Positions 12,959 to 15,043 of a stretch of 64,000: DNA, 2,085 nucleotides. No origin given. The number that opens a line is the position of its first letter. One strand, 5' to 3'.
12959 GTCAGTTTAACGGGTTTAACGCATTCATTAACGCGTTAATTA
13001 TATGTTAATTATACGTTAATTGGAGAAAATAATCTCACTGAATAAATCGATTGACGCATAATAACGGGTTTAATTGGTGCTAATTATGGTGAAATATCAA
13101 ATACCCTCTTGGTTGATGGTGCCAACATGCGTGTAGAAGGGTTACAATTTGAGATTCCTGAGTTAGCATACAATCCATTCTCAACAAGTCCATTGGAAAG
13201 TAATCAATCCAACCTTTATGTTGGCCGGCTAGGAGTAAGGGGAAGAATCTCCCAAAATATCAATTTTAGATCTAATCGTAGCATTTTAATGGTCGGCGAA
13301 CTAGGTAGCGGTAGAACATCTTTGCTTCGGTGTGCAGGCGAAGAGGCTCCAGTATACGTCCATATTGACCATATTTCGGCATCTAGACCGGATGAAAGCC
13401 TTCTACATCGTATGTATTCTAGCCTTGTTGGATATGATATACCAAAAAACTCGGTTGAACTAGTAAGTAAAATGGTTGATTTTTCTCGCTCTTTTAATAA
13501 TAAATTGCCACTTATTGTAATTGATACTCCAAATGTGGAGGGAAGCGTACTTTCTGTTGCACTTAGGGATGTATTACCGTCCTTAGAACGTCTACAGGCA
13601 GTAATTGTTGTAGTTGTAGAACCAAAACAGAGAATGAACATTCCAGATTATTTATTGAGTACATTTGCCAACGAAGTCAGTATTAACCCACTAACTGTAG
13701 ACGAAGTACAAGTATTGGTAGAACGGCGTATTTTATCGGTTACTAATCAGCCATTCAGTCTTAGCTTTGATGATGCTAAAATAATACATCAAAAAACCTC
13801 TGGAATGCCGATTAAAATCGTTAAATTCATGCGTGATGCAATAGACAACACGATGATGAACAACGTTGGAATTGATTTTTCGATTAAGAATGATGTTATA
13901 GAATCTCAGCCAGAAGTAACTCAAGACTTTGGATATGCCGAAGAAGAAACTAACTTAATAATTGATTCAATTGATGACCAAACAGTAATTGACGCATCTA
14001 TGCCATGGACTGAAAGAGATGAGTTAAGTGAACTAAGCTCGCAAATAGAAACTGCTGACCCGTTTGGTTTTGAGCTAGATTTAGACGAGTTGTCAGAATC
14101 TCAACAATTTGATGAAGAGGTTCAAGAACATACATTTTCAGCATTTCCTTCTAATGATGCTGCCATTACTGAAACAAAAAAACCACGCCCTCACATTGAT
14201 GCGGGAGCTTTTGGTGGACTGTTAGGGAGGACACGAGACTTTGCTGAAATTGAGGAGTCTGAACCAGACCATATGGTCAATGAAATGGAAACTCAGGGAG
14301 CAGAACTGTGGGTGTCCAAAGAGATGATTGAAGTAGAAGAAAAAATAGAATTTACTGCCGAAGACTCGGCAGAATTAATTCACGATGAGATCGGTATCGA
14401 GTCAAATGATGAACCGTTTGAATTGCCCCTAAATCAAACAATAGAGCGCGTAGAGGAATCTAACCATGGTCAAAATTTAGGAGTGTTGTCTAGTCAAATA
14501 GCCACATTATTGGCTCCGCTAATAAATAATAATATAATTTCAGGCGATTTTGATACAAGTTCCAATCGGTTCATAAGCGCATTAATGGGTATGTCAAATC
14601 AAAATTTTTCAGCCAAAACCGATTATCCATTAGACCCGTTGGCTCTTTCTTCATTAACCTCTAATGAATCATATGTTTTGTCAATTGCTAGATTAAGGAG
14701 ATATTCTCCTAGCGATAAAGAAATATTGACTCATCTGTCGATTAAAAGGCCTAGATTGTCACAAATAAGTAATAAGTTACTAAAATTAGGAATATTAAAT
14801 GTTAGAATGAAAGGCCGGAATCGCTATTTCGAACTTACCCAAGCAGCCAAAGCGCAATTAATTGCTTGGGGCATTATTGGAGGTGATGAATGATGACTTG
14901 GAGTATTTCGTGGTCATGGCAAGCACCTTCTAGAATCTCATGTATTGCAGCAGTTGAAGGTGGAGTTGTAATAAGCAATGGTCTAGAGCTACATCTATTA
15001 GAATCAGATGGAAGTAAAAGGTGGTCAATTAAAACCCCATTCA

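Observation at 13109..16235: Three-gene overlapping operon: archaeal ATPase with Walker-A Lys-to-Arg substitution and C-terminal wHTH, a beta-propeller protein and a 99-aa protein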

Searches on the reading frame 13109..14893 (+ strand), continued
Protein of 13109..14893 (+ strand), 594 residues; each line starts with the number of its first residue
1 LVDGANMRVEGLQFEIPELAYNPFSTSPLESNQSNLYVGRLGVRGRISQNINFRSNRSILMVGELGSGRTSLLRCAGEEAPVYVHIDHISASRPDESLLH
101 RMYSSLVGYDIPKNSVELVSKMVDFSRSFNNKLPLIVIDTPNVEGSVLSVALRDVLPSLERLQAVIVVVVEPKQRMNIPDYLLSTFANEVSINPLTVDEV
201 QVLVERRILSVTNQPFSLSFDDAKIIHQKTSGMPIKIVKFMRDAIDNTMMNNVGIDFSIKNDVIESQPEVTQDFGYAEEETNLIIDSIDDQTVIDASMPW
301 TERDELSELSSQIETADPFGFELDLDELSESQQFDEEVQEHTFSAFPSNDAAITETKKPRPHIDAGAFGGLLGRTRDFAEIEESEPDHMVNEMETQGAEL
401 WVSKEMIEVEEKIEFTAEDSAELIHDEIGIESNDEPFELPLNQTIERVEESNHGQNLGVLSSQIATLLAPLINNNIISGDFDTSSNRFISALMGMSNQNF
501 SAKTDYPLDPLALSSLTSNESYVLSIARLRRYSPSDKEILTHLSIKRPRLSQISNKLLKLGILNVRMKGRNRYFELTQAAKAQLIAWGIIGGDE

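Call 71: list_cluster_members(proteins=[P0299, P0304, P0308, P0309, P0263, P0273, P0251, P0253, P0289, P0296])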
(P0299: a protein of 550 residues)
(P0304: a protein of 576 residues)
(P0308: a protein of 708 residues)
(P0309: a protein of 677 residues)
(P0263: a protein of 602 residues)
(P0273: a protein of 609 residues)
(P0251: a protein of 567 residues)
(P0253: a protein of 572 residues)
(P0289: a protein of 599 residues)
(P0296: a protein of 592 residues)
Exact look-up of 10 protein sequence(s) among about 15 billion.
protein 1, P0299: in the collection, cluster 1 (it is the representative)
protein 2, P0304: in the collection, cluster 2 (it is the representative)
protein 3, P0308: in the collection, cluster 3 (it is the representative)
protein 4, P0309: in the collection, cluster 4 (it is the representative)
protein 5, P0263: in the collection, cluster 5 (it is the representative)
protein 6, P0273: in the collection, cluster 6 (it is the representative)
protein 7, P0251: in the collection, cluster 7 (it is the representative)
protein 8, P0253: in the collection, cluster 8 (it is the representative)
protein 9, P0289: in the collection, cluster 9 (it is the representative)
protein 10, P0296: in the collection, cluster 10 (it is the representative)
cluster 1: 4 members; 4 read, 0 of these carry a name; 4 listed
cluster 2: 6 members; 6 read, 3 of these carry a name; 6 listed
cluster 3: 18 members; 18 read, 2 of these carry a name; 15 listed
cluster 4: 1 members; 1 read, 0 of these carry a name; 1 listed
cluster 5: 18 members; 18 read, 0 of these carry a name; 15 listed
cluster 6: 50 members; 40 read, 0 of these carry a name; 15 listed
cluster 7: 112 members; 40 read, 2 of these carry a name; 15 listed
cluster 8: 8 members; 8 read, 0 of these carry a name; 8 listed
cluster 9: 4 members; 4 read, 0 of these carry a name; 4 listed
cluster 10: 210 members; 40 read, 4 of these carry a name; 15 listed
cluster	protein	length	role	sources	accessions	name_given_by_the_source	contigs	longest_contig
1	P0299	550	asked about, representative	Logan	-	-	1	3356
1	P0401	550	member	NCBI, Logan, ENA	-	-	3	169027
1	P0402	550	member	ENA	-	-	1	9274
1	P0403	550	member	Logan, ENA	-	-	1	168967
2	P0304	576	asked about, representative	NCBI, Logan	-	-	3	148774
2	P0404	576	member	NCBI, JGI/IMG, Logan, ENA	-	energy-coupling factor transporter ATP-binding protein EcfA2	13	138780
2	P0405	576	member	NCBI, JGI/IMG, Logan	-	energy-coupling factor transporter ATP-binding protein EcfA2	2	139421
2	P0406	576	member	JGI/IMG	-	energy-coupling factor transporter ATP-binding protein EcfA2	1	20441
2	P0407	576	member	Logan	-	-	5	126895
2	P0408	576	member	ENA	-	-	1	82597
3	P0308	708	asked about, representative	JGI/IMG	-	-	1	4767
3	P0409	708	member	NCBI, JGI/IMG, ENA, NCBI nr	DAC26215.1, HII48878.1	MAG TPA: hypothetical protein HA330_03225 [Candidatus Thalassarchaeaceae archaeon] | MAG TPA: hypothetical protein D7H85_03230 [Candidatus Poseidoniales archaeon]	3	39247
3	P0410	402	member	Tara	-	strand:+ start:6229 stop:7437 length:1209 start_codon:yes stop_codon:yes ...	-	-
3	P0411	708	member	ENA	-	-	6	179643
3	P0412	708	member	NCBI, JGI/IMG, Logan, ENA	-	-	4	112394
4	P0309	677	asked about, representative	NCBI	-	-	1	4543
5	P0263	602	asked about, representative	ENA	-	-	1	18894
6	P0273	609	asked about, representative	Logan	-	-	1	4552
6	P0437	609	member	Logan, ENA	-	-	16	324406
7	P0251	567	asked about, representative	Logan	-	-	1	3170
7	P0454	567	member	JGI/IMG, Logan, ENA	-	-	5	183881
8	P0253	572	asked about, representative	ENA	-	-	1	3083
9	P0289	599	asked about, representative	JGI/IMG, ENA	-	-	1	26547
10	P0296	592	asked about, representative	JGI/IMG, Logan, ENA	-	-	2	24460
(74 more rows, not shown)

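Call 72: find_encoding_contigs(protein=P0437, flank=8000, max_places=1)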
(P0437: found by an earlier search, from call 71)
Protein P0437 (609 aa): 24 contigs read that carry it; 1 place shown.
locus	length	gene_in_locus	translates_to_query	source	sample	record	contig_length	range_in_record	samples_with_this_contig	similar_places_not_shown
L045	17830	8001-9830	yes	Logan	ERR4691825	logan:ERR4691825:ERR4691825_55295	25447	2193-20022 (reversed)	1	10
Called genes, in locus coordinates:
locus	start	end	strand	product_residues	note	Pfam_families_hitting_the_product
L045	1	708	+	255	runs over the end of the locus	-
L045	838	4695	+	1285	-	PF02463:SMC_N, PF13175:AAA_15, PF13304:AAA_21 (faint), PF13476:AAA_23, PF13555:AAA_29, PF06470:SMC_hinge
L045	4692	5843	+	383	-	-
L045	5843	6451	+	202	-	PF04079:SMC_ScpB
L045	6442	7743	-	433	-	PF00368:HMG-CoA_red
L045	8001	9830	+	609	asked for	-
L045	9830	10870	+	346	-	-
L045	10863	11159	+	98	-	PF04010:DUF357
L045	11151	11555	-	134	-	-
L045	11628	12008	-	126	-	PF18477:PIN_9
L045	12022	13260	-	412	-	PF00009:GTP_EFTU, PF03144:GTP_EFTU_D2 (faint), PF09173:eIF2_C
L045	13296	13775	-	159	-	PF01092:Ribosomal_S6e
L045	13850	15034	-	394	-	PF13191:AAA_16, PF13401:AAA_22, PF00004:AAA, PF22606:Cdc6-ORC-like_ATPase_lid (weak), PF22703:Cdc6_lid, PF09079:WHD_Cdc6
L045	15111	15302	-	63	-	-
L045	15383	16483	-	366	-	PF01866:Diphthamide_syn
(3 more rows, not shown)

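Call 73: find_encoding_contigs(protein=P0454, flank=8000, max_places=1)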
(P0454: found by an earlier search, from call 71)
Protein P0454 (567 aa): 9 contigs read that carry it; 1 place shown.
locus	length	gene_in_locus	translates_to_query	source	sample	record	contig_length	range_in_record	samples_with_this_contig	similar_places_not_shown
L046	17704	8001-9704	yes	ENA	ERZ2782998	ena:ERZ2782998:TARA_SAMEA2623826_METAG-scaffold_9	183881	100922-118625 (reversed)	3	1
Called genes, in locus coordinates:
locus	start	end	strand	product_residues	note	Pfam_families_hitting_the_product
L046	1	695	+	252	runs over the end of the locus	-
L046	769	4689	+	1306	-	PF02463:SMC_N, PF13175:AAA_15 (weak), PF13555:AAA_29 (weak), PF13304:AAA_21 (faint), PF06470:SMC_hinge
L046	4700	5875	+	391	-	-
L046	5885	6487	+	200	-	PF04079:SMC_ScpB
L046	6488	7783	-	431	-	PF00368:HMG-CoA_red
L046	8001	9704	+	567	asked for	-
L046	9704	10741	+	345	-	-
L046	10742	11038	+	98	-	PF04010:DUF357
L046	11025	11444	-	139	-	-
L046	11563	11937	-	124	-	PF18477:PIN_9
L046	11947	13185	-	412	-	PF00009:GTP_EFTU, PF03144:GTP_EFTU_D2 (weak), PF09173:eIF2_C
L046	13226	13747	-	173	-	PF01092:Ribosomal_S6e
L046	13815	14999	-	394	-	PF05621:TniB (weak), PF13191:AAA_16, PF01637:ATPase_2 (weak), PF13401:AAA_22, PF00004:AAA, PF05729:NACHT (weak), PF22703:Cdc6_lid, PF09079:WHD_Cdc6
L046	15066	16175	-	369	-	PF01866:Diphthamide_syn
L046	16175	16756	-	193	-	PF00156:Pribosyltran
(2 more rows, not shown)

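Call 84: search_protein_families(library=padloc, proteins=[window:13127-14893:+, P0370, P0391], max_evalue=0.01)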
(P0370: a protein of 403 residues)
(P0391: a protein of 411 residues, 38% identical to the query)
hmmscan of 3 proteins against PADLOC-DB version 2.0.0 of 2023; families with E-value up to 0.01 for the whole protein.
window:13127-14893:+ (588 aa): 0 families

P0370 (403 aa): 8 families
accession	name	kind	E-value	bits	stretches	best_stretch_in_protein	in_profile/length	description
PDLC04959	PDC-S20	-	2.2e-06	25.5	1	27-214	21-224/464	-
PDLC04956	PDC-S20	-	2.8e-05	21.7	1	166-215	171-219/450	-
PDLC01720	Csa3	-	4.4e-05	22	1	298-388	34-89/118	Csa3_1_CAS-I-II-III-IV-V-VI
PDLC01268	CasR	-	8.3e-05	20.6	1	228-385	35-174/179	"CAS-I,CAS-II,CAS-III,CAS-IV,CAS-V,CAS-VI; associated_signaling"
PDLC01434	CasR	-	0.0001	20.2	1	264-382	71-179/191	"CAS-I,CAS-II,CAS-III,CAS-IV,CAS-V,CAS-VI; associated_signaling"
PDLC04140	mad8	-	0.00019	19.1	1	31-124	14-113/314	mads_8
PDLC01879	CARF3--CARF_TM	-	0.00084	17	1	305-388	140-210/222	-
PDLC02209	QatA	-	0.0034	14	0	117-201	144-227/646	-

P0391 (411 aa): 12 families
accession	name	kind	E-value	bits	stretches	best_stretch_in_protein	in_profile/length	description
PDLC04140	mad8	-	1.9e-07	28.9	1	41-221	11-161/314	mads_8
PDLC04959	PDC-S20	-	3.7e-05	21.4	0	39-151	21-127/464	-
PDLC02361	PifA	-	0.00016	18.4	1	60-245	43-238/720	PifA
PDLC01438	Csa3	-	0.0011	17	1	316-398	127-203/305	"CAS-I,CAS-II,CAS-III,CAS-IV,CAS-V,CAS-VI; associated_signaling"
PDLC01044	Csa3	-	0.0011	16.9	1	273-394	74-184/194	Type I-A associated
PDLC01879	CARF3--CARF_TM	-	0.0012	16.5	1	332-398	151-211/222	-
PDLC01994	RtcR_PspF1--CARF_AAA_HTH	-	0.0018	15.4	1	60-98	184-221/468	-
PDLC00303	PtuA1|PtuA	-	0.0019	15.4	1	57-155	12-113/386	AAA ATPase domain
PDLC04244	PDC-M01A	-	0.0029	14.5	1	59-109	192-240/482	-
PDLC02914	ATPase-Toprim_I-B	-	0.0061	13.8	0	39-77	7-45/443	-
PDLC04789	PDC-S01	-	0.0066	13.5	0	56-88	16-48/375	-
PDLC02497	BrxF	-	0.0096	13.7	0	59-90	21-52/158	BrxF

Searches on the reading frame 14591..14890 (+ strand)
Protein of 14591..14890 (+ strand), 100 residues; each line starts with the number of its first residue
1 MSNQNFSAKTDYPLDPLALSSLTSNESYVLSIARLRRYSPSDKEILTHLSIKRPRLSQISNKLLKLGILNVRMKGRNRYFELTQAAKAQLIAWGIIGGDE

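Call 82: search_solved_structures(query=A8, max_evalue=1, show_alignments=3)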
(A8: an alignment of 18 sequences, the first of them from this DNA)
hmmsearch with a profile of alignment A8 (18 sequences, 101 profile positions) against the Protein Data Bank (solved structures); distinct sequences matched with E-value up to 1: 34.
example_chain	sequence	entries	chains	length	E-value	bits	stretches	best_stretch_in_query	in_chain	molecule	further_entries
3pqj_A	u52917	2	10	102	0.00017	24.6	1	45-94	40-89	Biofilm growth-associated repressor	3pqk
3f6v_A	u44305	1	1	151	0.00024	24.1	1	46-94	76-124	Possible transcriptional regulator, ArsR family protein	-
13ct_A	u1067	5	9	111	0.00031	23.7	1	43-92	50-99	Transcriptional regulator, ArsR family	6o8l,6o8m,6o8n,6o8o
6o8k_A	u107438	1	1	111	0.00032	23.7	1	43-92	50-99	Transcriptional regulator, ArsR family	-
4k2e_A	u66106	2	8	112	0.00062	22.8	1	45-92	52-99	Transcriptional activator HlyU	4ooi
3jth_A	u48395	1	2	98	0.0011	21.9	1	44-92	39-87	Transcription activator HlyU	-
5znx_A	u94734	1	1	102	0.0012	21.8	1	39-92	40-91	Transcriptional activator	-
3f72_A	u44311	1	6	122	0.0022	21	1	47-97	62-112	Cadmium efflux system accessory protein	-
1u2w_A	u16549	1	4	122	0.012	18.6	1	47-96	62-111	Cadmium efflux system accessory protein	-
8qkf_A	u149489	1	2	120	0.018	18.1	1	46-93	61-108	ArsR family transcriptional regulator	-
9t6t_A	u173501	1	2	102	0.037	17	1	59-93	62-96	Lmo1102 protein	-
6jmi_A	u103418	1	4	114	0.046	16.8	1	47-94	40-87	Uncharacterized HTH-type transcriptional regulator Rv0081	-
9t6r_A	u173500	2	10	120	0.053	16.6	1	59-93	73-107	Lmo1102 protein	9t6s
3l7w_A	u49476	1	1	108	0.094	15.8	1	47-94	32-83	Putative uncharacterized protein SMU.1704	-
3bj6_A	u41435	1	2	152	0.14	15.2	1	46-93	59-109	Transcriptional regulator, MarR family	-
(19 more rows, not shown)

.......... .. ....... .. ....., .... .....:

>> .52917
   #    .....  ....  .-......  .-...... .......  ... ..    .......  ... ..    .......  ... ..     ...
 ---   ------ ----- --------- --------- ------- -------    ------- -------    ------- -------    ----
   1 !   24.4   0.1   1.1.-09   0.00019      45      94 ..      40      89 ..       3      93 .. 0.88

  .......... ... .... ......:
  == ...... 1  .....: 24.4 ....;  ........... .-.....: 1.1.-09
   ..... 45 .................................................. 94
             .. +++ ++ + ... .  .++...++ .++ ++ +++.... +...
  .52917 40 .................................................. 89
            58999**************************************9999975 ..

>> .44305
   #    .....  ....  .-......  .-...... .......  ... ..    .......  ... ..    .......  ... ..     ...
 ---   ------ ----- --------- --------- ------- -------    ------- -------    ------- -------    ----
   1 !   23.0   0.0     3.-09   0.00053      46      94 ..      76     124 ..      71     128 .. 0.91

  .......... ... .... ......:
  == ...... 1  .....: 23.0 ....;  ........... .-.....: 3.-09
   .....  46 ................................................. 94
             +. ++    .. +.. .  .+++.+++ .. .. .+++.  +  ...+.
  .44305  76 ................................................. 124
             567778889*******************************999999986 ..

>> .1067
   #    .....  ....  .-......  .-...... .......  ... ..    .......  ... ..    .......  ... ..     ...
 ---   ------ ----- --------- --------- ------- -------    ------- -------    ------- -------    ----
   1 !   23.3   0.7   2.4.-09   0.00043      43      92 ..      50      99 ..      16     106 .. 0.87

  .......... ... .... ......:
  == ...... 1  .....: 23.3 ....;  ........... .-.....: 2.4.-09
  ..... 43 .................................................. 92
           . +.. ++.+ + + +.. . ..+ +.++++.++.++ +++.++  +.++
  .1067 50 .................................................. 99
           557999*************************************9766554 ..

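Call 83: search_protein_families(library=pfam, alignment_id=A8, max_evalue=0.1)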
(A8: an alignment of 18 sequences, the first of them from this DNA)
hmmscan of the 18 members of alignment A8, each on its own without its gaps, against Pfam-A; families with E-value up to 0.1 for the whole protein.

A. member 1, seq(100 aa): 0 families

B. families by the number of members that match (of 18 scanned): 14 families
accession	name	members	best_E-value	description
PF21248.3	SoFic-like_C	7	0.0066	Protein adenylyltransferase SoFic-like, C-terminal domain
PF12802.13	MarR_2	5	0.00051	MarR family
PF09079.17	Cdc6_C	4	0.0015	CDC6, C terminal winged helix domain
PF01978.25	TrmB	2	0.023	Sugar-specific transcriptional regulator TrmB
PF02002.24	TFIIE_alpha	2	0.051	TFIIE alpha subunit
PF24034.1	DUF7343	1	0.0029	Domain of unknown function (DUF7343)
PF20222.3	DUF6581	1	0.014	Family of unknown function (DUF6581)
PF08100.18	Dimerisation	1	0.019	O-methyltransferase dimerisation domain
PF13545.12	HTH_Crp_2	1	0.02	Crp-like helix-turn-helix domain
PF08154.18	NLE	1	0.035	NLE (NUC135) domain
PF00392.27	GntR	1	0.057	Bacterial regulatory proteins, gntR family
PF22381.2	Staph_reg_Sar_Rot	1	0.059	Transcriptional regulator SarA/Rot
PF07848.18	PaaX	1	0.072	PaaX-like protein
PF09397.16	FtsK_gamma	1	0.089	Ftsk gamma domain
